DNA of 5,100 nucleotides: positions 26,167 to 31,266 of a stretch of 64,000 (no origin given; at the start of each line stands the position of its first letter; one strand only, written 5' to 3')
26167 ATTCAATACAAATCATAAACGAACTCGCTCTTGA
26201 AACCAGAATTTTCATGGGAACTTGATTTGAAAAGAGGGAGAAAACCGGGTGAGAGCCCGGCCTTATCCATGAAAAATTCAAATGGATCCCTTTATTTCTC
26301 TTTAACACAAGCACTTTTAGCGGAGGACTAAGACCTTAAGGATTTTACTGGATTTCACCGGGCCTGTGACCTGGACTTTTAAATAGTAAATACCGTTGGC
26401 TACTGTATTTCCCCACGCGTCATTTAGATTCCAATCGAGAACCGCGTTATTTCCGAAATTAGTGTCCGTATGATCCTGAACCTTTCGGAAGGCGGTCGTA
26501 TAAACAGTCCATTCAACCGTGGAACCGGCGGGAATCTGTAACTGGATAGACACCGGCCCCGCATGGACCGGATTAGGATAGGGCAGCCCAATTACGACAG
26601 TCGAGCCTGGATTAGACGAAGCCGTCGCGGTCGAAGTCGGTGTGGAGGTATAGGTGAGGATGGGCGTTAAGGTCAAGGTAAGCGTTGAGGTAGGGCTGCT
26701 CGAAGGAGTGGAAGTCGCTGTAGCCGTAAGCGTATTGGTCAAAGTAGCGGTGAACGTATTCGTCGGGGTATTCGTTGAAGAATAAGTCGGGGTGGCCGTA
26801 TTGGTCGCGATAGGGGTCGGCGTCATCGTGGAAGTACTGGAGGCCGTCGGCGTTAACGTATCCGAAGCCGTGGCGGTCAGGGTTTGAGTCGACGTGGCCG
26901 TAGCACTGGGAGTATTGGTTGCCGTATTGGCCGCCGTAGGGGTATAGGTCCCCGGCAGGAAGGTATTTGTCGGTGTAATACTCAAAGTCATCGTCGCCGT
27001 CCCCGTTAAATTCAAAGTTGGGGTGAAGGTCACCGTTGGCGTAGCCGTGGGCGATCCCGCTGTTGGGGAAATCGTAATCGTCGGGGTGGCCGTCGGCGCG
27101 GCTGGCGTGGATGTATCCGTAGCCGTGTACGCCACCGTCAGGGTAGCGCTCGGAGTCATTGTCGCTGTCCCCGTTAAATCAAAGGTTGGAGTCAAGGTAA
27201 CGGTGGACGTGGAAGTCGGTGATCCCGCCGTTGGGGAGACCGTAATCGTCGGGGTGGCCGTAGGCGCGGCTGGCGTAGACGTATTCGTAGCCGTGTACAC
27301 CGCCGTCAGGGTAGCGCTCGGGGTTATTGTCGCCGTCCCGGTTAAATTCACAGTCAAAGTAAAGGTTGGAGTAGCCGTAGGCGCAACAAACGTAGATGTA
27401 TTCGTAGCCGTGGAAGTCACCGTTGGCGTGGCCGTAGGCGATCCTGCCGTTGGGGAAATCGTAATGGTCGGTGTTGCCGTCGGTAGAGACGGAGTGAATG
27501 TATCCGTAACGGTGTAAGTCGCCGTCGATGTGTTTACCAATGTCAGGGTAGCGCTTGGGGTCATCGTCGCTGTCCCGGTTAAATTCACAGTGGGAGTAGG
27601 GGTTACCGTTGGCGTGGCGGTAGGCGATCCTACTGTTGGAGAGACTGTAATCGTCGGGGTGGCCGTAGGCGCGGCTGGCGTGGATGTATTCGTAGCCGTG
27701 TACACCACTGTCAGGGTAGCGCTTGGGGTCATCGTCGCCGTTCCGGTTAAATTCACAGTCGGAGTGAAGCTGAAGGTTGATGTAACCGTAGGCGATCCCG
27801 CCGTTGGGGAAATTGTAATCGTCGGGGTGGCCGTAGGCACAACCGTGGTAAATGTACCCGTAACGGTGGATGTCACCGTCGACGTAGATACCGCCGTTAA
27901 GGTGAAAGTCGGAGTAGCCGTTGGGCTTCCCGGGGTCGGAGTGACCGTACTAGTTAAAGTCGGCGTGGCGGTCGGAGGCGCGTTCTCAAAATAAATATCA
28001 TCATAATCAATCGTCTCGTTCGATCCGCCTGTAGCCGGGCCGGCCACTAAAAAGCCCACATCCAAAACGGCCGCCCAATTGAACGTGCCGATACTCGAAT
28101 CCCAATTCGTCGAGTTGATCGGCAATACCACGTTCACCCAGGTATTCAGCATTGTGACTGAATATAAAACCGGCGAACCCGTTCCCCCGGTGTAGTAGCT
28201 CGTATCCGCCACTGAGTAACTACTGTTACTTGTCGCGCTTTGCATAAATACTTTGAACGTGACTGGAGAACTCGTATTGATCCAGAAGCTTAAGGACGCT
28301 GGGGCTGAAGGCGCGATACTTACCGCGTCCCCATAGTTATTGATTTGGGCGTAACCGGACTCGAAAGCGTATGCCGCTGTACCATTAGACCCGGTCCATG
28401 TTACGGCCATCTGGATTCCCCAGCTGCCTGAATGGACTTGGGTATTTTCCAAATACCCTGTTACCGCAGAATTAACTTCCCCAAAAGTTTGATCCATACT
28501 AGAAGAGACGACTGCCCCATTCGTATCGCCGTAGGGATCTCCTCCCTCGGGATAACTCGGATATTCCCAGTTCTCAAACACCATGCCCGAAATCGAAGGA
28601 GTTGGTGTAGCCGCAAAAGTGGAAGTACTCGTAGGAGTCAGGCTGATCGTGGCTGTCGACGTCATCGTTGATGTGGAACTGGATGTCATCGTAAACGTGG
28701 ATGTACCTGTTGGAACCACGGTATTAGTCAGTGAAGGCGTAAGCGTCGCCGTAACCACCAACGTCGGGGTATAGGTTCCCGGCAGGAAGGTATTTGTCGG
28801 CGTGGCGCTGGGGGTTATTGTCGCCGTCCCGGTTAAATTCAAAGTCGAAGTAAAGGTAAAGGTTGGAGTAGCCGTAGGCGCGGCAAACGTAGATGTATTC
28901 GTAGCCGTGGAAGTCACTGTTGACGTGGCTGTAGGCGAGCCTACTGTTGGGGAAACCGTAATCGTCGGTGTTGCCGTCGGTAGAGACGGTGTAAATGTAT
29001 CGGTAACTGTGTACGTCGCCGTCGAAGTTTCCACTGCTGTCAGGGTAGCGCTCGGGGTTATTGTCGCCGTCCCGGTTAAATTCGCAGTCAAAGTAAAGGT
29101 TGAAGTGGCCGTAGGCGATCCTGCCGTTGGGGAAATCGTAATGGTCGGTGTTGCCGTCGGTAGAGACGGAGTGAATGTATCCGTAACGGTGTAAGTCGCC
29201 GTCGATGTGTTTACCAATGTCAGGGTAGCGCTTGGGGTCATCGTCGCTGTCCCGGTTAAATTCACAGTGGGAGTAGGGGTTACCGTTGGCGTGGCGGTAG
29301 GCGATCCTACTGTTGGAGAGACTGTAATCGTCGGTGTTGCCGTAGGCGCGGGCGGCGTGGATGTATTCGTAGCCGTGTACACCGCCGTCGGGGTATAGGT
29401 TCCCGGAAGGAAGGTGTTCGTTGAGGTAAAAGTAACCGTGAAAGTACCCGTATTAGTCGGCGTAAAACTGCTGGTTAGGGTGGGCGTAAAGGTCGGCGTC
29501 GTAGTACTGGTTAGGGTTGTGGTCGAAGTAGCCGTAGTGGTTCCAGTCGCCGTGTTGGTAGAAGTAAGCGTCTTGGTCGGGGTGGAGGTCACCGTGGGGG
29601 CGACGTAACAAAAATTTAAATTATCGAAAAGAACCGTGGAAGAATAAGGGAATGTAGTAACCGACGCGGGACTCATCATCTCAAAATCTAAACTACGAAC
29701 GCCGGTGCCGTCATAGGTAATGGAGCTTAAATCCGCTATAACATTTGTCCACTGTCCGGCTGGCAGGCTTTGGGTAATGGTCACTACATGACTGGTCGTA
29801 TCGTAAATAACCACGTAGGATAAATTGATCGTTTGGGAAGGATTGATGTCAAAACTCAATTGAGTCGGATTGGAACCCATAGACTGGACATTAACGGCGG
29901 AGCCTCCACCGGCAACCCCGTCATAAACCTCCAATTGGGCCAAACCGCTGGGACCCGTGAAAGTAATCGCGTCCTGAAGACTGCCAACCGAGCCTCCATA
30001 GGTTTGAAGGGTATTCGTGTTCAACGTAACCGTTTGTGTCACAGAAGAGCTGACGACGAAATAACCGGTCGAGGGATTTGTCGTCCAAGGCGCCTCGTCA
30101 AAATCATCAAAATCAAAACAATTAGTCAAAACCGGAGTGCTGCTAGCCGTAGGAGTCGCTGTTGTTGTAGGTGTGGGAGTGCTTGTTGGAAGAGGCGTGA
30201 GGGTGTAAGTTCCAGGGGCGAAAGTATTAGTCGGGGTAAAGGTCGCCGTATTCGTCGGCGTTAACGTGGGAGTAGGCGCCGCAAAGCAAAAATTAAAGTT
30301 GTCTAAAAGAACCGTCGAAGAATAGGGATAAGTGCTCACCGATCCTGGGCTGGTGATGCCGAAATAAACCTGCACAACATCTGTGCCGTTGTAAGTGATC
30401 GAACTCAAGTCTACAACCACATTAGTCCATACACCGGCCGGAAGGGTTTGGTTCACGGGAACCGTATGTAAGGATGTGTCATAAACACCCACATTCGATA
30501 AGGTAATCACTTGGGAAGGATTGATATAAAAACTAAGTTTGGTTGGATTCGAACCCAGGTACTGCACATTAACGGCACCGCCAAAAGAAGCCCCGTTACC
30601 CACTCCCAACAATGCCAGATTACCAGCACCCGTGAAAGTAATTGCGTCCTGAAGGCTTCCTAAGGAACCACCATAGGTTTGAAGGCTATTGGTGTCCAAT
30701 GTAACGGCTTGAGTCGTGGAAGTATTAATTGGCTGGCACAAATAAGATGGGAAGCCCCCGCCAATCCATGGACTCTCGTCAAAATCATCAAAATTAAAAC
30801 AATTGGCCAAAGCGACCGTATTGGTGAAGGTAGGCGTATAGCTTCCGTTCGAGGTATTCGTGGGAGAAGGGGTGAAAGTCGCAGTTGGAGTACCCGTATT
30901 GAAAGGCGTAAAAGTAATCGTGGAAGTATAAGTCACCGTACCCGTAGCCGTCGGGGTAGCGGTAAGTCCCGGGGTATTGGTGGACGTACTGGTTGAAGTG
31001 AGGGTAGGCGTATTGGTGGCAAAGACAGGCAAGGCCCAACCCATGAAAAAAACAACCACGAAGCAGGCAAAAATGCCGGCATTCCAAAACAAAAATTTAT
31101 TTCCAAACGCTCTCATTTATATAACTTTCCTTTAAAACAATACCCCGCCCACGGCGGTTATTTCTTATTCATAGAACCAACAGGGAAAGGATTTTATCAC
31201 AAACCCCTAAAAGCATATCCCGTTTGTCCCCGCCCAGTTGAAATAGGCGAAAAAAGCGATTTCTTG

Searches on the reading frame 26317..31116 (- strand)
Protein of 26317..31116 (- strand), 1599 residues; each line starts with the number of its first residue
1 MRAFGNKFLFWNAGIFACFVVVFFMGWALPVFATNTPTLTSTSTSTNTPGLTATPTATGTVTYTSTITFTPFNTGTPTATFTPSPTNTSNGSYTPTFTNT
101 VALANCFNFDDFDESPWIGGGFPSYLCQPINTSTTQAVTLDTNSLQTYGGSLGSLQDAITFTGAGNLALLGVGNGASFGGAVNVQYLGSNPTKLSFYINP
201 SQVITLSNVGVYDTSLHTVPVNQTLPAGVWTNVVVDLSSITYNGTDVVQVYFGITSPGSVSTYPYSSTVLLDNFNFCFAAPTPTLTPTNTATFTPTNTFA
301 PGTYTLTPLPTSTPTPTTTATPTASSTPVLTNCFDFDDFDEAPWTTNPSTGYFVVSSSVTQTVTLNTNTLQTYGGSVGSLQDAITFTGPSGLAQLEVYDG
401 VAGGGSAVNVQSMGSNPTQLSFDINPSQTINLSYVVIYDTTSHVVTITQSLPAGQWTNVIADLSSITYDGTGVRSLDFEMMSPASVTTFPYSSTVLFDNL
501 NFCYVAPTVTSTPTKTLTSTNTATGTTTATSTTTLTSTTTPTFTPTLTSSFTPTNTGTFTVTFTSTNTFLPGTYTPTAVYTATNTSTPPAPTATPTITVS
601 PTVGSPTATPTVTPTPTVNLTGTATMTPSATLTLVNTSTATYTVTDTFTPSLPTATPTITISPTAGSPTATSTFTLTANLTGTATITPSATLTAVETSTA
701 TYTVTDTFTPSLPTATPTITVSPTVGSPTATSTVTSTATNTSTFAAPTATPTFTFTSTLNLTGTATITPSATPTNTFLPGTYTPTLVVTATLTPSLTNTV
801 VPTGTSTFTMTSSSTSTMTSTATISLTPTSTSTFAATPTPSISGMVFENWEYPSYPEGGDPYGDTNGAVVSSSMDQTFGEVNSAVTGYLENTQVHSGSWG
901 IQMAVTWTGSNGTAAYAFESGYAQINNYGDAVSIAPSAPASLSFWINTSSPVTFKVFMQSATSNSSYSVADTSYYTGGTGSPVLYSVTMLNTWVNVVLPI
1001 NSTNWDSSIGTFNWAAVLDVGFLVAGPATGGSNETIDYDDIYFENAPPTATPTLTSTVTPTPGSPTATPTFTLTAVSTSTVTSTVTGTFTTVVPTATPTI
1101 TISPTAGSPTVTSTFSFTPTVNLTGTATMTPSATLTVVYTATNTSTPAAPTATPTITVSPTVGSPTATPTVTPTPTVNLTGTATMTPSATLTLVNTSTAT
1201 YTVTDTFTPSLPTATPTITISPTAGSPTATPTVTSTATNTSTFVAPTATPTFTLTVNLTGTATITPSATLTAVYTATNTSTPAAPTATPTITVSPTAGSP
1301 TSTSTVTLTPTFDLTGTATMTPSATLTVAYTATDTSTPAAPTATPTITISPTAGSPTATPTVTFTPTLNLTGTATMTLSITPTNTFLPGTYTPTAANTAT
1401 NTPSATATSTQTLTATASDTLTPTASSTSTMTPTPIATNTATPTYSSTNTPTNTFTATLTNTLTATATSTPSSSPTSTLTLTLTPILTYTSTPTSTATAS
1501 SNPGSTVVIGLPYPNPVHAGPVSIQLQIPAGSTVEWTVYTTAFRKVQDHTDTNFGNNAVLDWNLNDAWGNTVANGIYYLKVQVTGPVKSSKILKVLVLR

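Call 3: search_protein_families(library=pfam, proteins=[window:26317-31116:-], max_evalue=0.1)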
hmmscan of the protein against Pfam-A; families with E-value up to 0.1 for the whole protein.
window:26317-31116:- (1599 aa): 0 families

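Call 4: search_protein_families(library=ncbifam, proteins=[window:26317-31116:-], max_evalue=0.1)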
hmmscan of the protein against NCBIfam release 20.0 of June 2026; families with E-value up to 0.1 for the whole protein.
window:26317-31116:- (1599 aa): 1 family
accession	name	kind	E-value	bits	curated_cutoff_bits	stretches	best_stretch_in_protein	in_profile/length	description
TIGR04183.1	Por_Secre_tail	domain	8.6e-05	22.4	23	1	1513-1594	2-71/72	T9SS type A sorting domain-containing protein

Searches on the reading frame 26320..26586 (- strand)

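Call 38: search_protein_families(library=pfam, proteins=[window:26320-26586:-], max_evalue=10)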
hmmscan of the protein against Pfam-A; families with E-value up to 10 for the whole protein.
seq(89 aa): 3 families
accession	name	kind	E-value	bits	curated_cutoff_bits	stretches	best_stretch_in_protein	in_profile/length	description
PF18962.6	Por_Secre_tail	-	0.00092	19.9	27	1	3-82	2-73/75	Secretion system C-terminal sorting domain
PF01483.27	P_proprotein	-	0.045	14.3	21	1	10-78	16-75/86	Proprotein convertase P-domain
PF13860.13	FlgD_ig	-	0.078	13.4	27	1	50-74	52-76/79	FlgD Ig-like domain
